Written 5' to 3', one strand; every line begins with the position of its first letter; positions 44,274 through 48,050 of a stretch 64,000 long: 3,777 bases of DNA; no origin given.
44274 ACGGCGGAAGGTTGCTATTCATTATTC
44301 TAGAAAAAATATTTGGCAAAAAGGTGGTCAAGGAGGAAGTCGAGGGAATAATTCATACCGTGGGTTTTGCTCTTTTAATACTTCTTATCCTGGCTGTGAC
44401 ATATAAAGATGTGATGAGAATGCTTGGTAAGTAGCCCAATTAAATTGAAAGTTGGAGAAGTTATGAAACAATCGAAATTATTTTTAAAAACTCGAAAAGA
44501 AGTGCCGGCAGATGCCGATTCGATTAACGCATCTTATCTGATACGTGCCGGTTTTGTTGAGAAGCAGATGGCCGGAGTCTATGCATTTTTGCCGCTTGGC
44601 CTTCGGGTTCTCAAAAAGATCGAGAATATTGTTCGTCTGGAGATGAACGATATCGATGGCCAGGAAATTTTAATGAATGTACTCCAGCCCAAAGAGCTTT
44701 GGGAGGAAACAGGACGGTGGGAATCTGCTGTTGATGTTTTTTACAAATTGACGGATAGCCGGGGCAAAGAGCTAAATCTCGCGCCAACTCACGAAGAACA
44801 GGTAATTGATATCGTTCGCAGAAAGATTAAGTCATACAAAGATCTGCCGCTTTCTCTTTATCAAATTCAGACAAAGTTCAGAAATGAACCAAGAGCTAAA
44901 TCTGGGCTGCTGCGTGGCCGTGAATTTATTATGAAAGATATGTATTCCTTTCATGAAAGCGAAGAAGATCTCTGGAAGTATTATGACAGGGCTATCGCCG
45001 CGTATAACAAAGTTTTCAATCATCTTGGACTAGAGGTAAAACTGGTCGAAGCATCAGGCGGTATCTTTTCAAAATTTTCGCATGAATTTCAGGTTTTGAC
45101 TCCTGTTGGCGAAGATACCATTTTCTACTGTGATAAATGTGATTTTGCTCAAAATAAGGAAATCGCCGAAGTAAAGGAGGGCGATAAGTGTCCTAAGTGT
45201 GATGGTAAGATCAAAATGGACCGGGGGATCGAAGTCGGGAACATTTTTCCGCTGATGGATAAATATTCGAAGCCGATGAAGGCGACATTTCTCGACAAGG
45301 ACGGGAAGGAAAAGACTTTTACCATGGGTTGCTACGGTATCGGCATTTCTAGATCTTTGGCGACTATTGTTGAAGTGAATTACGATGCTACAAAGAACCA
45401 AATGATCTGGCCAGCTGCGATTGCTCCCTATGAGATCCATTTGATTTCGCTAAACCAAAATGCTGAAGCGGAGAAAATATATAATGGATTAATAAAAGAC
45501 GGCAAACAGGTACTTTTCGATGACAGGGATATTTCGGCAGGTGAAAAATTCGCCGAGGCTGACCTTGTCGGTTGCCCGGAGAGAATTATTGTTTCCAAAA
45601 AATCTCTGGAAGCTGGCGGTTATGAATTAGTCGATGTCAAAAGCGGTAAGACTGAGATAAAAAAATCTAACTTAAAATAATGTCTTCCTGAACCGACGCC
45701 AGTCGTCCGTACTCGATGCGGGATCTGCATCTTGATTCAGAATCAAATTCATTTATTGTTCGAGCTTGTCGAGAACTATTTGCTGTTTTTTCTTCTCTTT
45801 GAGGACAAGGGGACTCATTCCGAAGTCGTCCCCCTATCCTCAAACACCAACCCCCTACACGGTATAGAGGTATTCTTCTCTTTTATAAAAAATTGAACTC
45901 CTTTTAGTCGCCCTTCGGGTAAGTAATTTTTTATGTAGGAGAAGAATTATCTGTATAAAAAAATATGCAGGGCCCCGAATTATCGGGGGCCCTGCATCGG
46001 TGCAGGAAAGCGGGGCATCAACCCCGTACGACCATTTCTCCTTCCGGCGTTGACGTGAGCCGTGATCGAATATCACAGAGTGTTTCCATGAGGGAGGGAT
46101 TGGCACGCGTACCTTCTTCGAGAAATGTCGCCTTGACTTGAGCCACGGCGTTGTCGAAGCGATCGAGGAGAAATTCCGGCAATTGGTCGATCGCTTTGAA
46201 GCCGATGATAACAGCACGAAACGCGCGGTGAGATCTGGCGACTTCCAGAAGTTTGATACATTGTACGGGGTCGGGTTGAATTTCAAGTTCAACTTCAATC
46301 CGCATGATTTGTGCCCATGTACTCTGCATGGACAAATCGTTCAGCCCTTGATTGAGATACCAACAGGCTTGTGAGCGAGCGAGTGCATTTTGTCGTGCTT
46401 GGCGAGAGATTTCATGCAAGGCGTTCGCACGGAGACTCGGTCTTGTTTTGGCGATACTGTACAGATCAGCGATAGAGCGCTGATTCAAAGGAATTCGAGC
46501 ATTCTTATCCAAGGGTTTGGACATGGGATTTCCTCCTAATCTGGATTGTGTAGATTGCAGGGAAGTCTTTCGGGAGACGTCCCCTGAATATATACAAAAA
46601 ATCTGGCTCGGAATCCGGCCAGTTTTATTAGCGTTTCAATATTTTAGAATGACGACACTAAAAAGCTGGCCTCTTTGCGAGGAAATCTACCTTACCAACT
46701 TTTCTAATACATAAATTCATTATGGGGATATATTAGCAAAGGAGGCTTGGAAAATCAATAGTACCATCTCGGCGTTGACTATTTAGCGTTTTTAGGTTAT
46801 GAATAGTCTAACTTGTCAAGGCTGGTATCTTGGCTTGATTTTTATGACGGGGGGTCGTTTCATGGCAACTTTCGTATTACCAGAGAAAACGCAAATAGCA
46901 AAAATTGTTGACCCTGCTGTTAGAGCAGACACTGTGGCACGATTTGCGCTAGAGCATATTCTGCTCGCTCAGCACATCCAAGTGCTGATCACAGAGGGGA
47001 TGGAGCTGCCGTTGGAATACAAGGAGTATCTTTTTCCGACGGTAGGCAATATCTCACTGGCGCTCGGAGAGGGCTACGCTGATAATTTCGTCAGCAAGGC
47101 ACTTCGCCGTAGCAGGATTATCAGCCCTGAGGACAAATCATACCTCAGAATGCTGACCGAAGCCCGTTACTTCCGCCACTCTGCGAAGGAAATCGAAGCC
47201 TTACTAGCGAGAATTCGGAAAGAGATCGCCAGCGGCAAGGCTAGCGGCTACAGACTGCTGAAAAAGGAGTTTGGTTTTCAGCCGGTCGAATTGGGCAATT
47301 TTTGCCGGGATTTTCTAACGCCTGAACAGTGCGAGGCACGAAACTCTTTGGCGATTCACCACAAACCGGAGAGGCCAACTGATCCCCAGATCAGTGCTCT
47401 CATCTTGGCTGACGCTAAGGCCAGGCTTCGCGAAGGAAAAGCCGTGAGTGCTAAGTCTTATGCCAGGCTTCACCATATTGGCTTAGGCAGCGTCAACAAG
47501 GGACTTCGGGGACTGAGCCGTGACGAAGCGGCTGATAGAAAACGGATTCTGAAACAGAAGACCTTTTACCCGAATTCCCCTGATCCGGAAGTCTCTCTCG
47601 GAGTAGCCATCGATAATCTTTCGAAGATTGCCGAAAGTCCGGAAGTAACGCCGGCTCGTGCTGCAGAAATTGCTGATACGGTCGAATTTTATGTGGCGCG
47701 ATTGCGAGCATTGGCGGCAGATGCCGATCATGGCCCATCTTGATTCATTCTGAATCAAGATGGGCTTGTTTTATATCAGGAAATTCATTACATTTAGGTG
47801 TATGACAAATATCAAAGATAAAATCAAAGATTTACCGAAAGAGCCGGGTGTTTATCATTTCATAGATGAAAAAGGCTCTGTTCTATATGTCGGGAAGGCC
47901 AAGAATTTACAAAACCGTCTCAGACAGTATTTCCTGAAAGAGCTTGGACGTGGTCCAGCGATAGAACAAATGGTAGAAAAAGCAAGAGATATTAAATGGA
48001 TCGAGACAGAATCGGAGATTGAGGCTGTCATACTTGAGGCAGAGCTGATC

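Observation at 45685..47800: GC-rich divergent pair of unknown genes inserted between proS and uvrC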

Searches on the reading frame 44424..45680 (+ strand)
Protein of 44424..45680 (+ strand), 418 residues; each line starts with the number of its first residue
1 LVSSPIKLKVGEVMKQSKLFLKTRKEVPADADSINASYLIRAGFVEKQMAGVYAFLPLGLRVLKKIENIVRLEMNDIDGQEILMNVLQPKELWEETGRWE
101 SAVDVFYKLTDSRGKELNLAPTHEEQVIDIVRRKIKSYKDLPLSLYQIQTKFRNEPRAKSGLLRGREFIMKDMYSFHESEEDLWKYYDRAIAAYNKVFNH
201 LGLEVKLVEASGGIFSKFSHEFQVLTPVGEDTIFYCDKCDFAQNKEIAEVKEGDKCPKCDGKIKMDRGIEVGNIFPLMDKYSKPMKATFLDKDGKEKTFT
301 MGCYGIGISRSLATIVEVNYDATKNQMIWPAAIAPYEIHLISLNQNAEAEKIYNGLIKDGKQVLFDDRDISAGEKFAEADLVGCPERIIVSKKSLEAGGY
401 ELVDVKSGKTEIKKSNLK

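Call 4: search_protein_families(library=pfam, proteins=[window:44424-45680:+], max_evalue=1)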
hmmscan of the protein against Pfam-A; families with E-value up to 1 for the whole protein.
window:44424-45680:+ (418 aa): 7 families
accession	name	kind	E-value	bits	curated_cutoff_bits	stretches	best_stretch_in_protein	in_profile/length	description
PF00587.30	tRNA-synt_2b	-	6.1e-37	127.8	29.3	1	107-319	1-179/179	tRNA synthetase class II core domain (G, H, P, S and T)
PF03129.25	HGTP_anticodon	-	4.2e-10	40.1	21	1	341-411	5-81/94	Anticodon binding domain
PF15777.11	Anti-TRAP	-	0.034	14.6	32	1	236-262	13-39/59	Tryptophan RNA-binding attenuator protein inhibitory protein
PF15135.11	UPF0515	-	0.056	13.3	29.8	1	230-262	107-139/271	Uncharacterised protein UPF0515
PF07892.16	DUF1667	-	0.12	12.8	27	1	373-415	3-43/82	Protein of unknown function (DUF1667)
PF04423.19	Rad50_zn_hook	-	0.12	12.7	24.3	1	244-266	9-32/52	Rad50 zinc hook motif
PF21454.2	MSP1_barrel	-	0.15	12.6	27.8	1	348-381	72-104/112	Major structural protein 1, jelly-roll domain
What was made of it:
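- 44463..45680 (+): proS (prolyl-tRNA synthetase), the left conserved flank. Pfam tRNA-synt_2b 6e-37 and HGTP_anticodon 4e-10 (call 4).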

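Call 16: find_related_loci(query=window:44463-45680:+, collection=genome_contigs, flank=8000)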
Query window:44463-45680:+ (405 aa) in genome_contigs; peptide patterns used: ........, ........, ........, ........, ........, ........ (x = any residue, [..] = any of these).
600 stretches matched a pattern (row limit reached: there are more); 582 encode a relative of the query (tblastn E <= 1e-3); the best 80 are kept; 80 distinct loci.
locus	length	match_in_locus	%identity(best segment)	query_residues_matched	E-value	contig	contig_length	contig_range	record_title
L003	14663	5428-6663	74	1-401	0e+0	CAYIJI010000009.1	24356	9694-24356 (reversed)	MAG TPA_asm: uncultured Candidatus Saccharibacteria bacterium isolate ERP119705_co23_573 genome assembly, contig: NODE_1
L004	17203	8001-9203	76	1-401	0e+0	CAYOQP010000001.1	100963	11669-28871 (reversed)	MAG TPA_asm: uncultured Candidatus Saccharibacteria bacterium isolate SRP272421_co1_692 genome assembly, contig: NODE_20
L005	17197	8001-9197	74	1-399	0e+0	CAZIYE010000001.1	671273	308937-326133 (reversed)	MAG TPA_asm: uncultured Candidatus Saccharibacteria bacterium isolate SRP272421_co4_706 genome assembly, contig: NODE_1_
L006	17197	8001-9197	74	1-399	0e+0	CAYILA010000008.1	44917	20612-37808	MAG TPA_asm: uncultured Candidatus Saccharibacteria bacterium isolate ERP119705_co24_1018 genome assembly, contig: NODE_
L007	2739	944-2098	69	1-389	0e+0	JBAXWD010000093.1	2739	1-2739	MAG: Candidatus Berkelbacteria bacterium isolate ELA704 MAG704_93, whole genome shotgun sequence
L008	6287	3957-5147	65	1-391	0e+0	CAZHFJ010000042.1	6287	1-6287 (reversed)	MAG TPA_asm: uncultured Candidatus Saccharibacteria bacterium isolate SRP118108_co4_36 genome assembly, contig: NODE_141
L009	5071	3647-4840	64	1-399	0e+0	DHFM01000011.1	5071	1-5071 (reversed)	MAG TPA_asm: Candidatus Moranbacteria bacterium UBA4824 UBA4824_contig_170426, whole genome shotgun sequence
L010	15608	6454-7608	66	1-389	5e-180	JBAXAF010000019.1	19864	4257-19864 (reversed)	MAG: Candidatus Berkelbacteria bacterium isolate ELA134 MAG134_19, whole genome shotgun sequence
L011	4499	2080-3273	64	1-399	0e+0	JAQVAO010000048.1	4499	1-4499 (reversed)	MAG: Patescibacteria group bacterium isolate STD2_43 NODE_87920_length_4499_cov_2.844236_Sandtown_D2, whole genome shotg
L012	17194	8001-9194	64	1-399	2e-177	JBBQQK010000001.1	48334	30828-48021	MAG: Patescibacteria group bacterium isolate Co_metawrap_1577 Cmw_1577_k141_480648_length_48334_cov_10.0000, whole genom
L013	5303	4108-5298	58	1-394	3e-150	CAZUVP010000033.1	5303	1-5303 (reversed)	MAG TPA_asm: uncultured Candidatus Saccharibacteria bacterium isolate binchicken_co100_430 genome assembly, contig: NODE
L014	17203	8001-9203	54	1-396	6e-143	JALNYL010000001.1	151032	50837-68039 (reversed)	MAG: Candidatus Paceibacterota bacterium isolate SO_2017_GW1 bin 158 NODE_803_length_151032_cov_1.693973_OW334_2017, who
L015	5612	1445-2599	55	1-382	2e-143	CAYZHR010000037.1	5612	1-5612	MAG TPA_asm: uncultured Candidatus Saccharibacteria bacterium isolate binchicken_co387_45 genome assembly, contig: NODE_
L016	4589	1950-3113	56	1-381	1e-141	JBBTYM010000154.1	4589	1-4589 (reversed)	MAG: Patescibacteria group bacterium isolate H41-bin131_1 H41_bin131_1_000000000154, whole genome shotgun sequence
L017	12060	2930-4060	54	1-381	2e-139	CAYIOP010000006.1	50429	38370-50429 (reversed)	MAG TPA_asm: uncultured Candidatus Saccharibacteria bacterium isolate ERP119705_co3_310 genome assembly, contig: NODE_52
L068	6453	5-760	72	138-389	7e-124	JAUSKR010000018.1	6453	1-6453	MAG: bacterium isolate E14_metabat.bin.7 E14_k141_528094, whole genome shotgun sequence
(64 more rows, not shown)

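Call 43: search_protein_families(library=pfam, proteins=[L004:9276-9668:-, L003:6753-7019:-, L006:9509-9940:-, L007:2187-2492:-, L008:5338-6054:-, L068:961-1521:-, L068:1658-2242:-, L004:9963-10517:+, L005:9367-10287:+], max_evalue=1)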
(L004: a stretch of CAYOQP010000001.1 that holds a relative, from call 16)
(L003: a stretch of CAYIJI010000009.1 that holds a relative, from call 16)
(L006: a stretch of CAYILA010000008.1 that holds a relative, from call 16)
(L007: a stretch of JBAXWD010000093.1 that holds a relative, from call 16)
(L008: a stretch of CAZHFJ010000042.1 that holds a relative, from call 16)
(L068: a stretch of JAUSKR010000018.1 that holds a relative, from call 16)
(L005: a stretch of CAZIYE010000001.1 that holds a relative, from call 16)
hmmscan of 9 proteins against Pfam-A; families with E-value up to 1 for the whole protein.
L004:9276-9668:- (130 aa): 0 families

L003:6753-7019:- (88 aa): 1 family
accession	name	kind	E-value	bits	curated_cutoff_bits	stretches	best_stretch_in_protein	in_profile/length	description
PF13646.12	HEAT_2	-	3e-06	27.8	27.7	1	6-61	5-59/88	HEAT repeats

L006:9509-9940:- (143 aa): 3 families
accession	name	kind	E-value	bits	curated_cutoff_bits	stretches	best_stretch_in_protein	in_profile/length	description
PF07153.16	Marek_SORF3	-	0.024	14.3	25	1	4-71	202-270/290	Marek's disease-like virus SORF3 protein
PF00207.28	A2M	-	0.086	13.1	21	1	33-93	16-72/92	Alpha-2-macroglobulin family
PF12971.12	NAGLU_N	-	0.22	11.8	28.3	0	105-134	49-77/82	Alpha-N-acetylglucosaminidase (NAGLU) N-terminal domain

L007:2187-2492:- (101 aa): 0 families

L008:5338-6054:- (238 aa): 0 families

L068:961-1521:- (186 aa): 0 families

L068:1658-2242:- (194 aa): 7 families
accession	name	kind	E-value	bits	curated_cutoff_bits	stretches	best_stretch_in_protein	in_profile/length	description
PF20803.2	PaaX_M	-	1.7e-14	54.1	24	1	104-167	10-73/83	PaaX protein central Cas2-like domain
PF09827.14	CRISPR_Cas2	-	0.0011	19.5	23.8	1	103-147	3-44/74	CRISPR associated protein Cas2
PF22665.2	DUF6293_C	-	0.0032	18.3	27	1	55-85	65-95/101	DUF6293 C-terminal winged helix domain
PF24034.1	DUF7343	-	0.0077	16.5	27.6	1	45-73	26-54/62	Domain of unknown function (DUF7343)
PF15977.11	HTH_46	-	0.033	14.6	29.3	1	49-73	35-58/68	Winged helix-turn-helix DNA binding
PF24723.1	DUF7675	-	0.036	14.4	27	1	30-46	25-41/65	Family of unknown function (DUF7675)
PF13847.12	Methyltransf_31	-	0.11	12.6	27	1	5-90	49-120/145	Methyltransferase domain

L004:9963-10517:+ (184 aa): 0 families

L005:9367-10287:+ (306 aa): 2 families
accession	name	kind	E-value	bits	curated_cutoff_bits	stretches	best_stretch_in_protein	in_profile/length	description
PF04807.17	Gemini_AC4_5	-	0.12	12.5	23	1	71-83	17-29/33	Geminivirus AC4/5 conserved region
PF15942.10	DUF4751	-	0.15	12.5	25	1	54-114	17-78/121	Domain of unknown function (DUF4751)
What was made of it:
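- Closest known: HEAT/armadillo alpha-solenoid proteins. Same: The ORF at the equivalent position in L003 is a Pfam HEAT_2 protein at threshold (call 43).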

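Call 52: find_related_loci(query=window:44463-45680:+, collection=metagenome_contigs, flank=5000)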
Query window:44463-45680:+ (405 aa) in metagenome_contigs; peptide patterns used: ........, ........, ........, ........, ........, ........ (x = any residue, [..] = any of these).
599 stretches matched a pattern (row limit reached: there are more); 560 encode a relative of the query (tblastn E <= 1e-3); the best 80 are kept; 80 distinct loci.
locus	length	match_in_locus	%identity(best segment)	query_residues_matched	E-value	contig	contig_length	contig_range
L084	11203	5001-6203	78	1-401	0e+0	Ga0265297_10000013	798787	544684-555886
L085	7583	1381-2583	77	1-401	0e+0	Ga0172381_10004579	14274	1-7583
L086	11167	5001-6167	78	1-389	0e+0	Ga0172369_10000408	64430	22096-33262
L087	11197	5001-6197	76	1-399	0e+0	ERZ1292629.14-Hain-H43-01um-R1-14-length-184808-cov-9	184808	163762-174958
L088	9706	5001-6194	74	1-399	0e+0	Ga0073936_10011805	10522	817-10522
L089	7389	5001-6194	74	1-399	0e+0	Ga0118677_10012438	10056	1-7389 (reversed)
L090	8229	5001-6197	73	1-401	0e+0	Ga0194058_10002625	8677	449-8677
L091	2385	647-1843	72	1-399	0e+0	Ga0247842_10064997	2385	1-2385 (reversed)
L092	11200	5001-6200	72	1-402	0e+0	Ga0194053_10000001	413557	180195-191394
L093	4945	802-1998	72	1-401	0e+0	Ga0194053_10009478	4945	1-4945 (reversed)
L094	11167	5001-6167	70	1-390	0e+0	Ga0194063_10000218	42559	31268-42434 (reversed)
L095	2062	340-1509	68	1-390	0e+0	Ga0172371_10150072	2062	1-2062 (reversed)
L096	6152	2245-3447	67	1-401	0e+0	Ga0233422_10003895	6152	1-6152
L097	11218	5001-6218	67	1-404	0e+0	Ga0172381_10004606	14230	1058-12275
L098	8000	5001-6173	68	1-391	0e+0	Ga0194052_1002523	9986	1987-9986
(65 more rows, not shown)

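Call 56: search_protein_families(library=pfam, proteins=[L092:7323-8915:+, L093:2198-3757:+, L086:6866-7525:+, L092:6285-7166:-, L087:6226-6705:-, L094:6530-7150:-, L094:9583-10869:+], max_evalue=1)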
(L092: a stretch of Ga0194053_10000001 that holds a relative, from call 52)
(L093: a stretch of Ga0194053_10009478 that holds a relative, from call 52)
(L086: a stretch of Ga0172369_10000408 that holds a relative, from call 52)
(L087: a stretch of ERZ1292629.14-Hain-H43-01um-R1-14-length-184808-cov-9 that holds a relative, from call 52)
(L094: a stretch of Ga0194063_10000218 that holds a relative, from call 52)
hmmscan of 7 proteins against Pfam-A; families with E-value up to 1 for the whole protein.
L092:7323-8915:+ (530 aa): 2 families
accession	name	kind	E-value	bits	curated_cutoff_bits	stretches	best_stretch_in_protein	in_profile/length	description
PF08445.16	FR47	-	0.052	14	22.1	0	290-331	31-72/86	FR47-like protein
PF10985.13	DUF2805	-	0.077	13.8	22.5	0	293-342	19-68/71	Protein of unknown function (DUF2805)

L093:2198-3757:+ (519 aa): 4 families
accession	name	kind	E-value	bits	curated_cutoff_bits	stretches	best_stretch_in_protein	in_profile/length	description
PF14502.12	HTH_41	-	6.6e-07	29.1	25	1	167-192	4-29/48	Helix-turn-helix domain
PF08281.18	Sigma70_r4_2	-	0.066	13.3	25.7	0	171-194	28-51/54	Sigma-70, region 4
PF15632.11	ATPgrasp_Ter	-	0.12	12.6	29.1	0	315-374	22-75/131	ATP-grasp in the biosynthetic pathway with Ter operon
PF04286.17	DUF445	-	0.15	12.3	33.8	1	25-210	134-304/368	Protein of unknown function (DUF445)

L086:6866-7525:+ (219 aa): 0 families

L092:6285-7166:- (293 aa): 0 families

L087:6226-6705:- (159 aa): 0 families

L094:6530-7150:- (206 aa): 2 families
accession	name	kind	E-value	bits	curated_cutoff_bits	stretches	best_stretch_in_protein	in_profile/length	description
PF10811.13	DUF2532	-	0.13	12.7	25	1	83-106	130-153/158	Protein of unknown function (DUF2532)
PF18904.5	DUF5660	-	0.2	12.3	24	1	25-67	24-66/109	Domain of unknown function (DUF5660)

L094:9583-10869:+ (428 aa): 0 families
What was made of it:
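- On HTH DNA-binding proteins (Pfam HTH clan, HTH_41): The L093 module at aa 167-192 passes HTH_41 (29.1 bits against 25, call 56).
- Closest known: Winged-HTH / HTH_41. Same: One L093 module passes the HTH_41 threshold (call 56).
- An L093 module passes Pfam HTH_41 (29.1 bits against a cut-off of 25, call 56).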

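Call 66: search_protein_families(library=padloc, proteins=[L092:7323-8915:+, L093:2198-3757:+, L004:9963-10517:+, L005:9367-10287:+, L086:6866-7525:+, L092:6285-7166:-, L004:9276-9668:-], max_evalue=1)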
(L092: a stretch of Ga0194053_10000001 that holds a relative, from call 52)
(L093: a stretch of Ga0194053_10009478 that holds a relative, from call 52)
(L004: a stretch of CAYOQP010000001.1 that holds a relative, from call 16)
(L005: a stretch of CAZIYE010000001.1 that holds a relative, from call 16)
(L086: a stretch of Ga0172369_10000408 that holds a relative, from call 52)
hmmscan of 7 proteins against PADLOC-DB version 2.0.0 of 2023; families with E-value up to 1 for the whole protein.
L092:7323-8915:+ (530 aa): 0 families

L093:2198-3757:+ (519 aa): 1 family
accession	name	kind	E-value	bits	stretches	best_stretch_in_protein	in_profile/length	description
PDLC04883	PDC-S05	-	0.032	12.4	1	418-465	19-66/87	-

L004:9963-10517:+ (184 aa): 0 families

L005:9367-10287:+ (306 aa): 0 families

L086:6866-7525:+ (219 aa): 0 families

L092:6285-7166:- (293 aa): 0 families

L004:9276-9668:- (130 aa): 0 families
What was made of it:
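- On Type II toxin-antitoxin pair: There are no Pfam or PADLOC matches (calls 4, 66).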

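Call 67: search_protein_families(library=ncbifam, proteins=[L092:7323-8915:+, L093:2198-3757:+, L004:9963-10517:+, L005:9367-10287:+, L086:6866-7525:+, L092:6285-7166:-, L004:9276-9668:-], max_evalue=1)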
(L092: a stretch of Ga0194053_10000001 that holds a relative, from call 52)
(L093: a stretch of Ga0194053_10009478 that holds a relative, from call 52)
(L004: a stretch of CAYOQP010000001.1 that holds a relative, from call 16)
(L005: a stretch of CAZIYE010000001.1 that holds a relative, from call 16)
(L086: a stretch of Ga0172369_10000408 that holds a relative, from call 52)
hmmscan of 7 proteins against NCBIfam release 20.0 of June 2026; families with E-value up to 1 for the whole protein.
L092:7323-8915:+ (530 aa): 0 families

L093:2198-3757:+ (519 aa): 0 families

L004:9963-10517:+ (184 aa): 0 families

L005:9367-10287:+ (306 aa): 1 family
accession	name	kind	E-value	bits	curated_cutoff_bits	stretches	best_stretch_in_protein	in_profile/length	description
NF008750.0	PRK11784.1-2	equivalog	0.085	11.9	241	1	103-142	239-279/346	tRNA 2-selenouridine(34) synthase MnmH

L086:6866-7525:+ (219 aa): 2 families
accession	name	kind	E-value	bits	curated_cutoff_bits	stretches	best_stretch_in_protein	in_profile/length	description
NF011281.0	PRK14689.1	equivalog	0.068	13.2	122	0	29-62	47-83/128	hypothetical protein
NF000592.1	PRK00013.1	subfamily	0.21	10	397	1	104-154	391-445/524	chaperonin GroEL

L092:6285-7166:- (293 aa): 2 families
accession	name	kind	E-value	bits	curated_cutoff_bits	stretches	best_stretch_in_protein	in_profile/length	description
NF051438.1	CDNTAsocCap4MOROS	equivalog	0.0094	14.8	160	1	176-227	165-216/464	CD-NTase-associated endodeoxyribonuclease Cap4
TIGR01147.1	V_ATP_synt_G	equivalog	0.75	10.3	56.95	1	137-217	20-103/113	V-type ATPase subunit G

L004:9276-9668:- (130 aa): 0 families

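Call 100: search_solved_structures(query=L092:7323-8915:+, max_evalue=5)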
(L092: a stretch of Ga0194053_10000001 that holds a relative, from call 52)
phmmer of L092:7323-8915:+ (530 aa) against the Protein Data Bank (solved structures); distinct sequences matched with E-value up to 5: 1.
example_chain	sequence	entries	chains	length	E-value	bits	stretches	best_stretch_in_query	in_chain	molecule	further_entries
4g2p_A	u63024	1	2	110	1.4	10.9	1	409-484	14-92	Chaperone SurA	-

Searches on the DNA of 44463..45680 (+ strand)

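Call 78: search_rna_families(sources=[L004, L005, L007, L068, L083, L086, L087, L092, L093], threshold=gathering)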
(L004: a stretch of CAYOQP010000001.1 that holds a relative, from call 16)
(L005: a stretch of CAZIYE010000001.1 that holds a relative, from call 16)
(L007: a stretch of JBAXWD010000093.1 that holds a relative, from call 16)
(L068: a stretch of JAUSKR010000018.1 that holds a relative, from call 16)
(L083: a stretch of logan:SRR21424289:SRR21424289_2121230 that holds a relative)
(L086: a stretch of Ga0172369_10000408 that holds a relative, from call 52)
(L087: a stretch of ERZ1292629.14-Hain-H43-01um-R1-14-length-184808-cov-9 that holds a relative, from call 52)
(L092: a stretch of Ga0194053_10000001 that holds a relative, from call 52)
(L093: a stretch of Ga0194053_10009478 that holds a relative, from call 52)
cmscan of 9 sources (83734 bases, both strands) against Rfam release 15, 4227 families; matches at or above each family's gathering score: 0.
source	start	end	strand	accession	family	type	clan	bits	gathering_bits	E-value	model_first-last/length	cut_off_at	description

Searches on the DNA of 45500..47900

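Call 46: search_rna_families(source=window, start=45500, end=47900, threshold=evalue, max_evalue=1)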
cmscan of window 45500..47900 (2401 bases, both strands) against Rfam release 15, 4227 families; matches with E-value up to 1: 1.
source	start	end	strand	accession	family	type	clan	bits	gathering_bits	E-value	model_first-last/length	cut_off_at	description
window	45960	46035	-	RF02353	BjrC68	Gene; sRNA;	-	23.8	39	0.0028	1-82/82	no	Bradyrhizobiaceae sRNA BjrC68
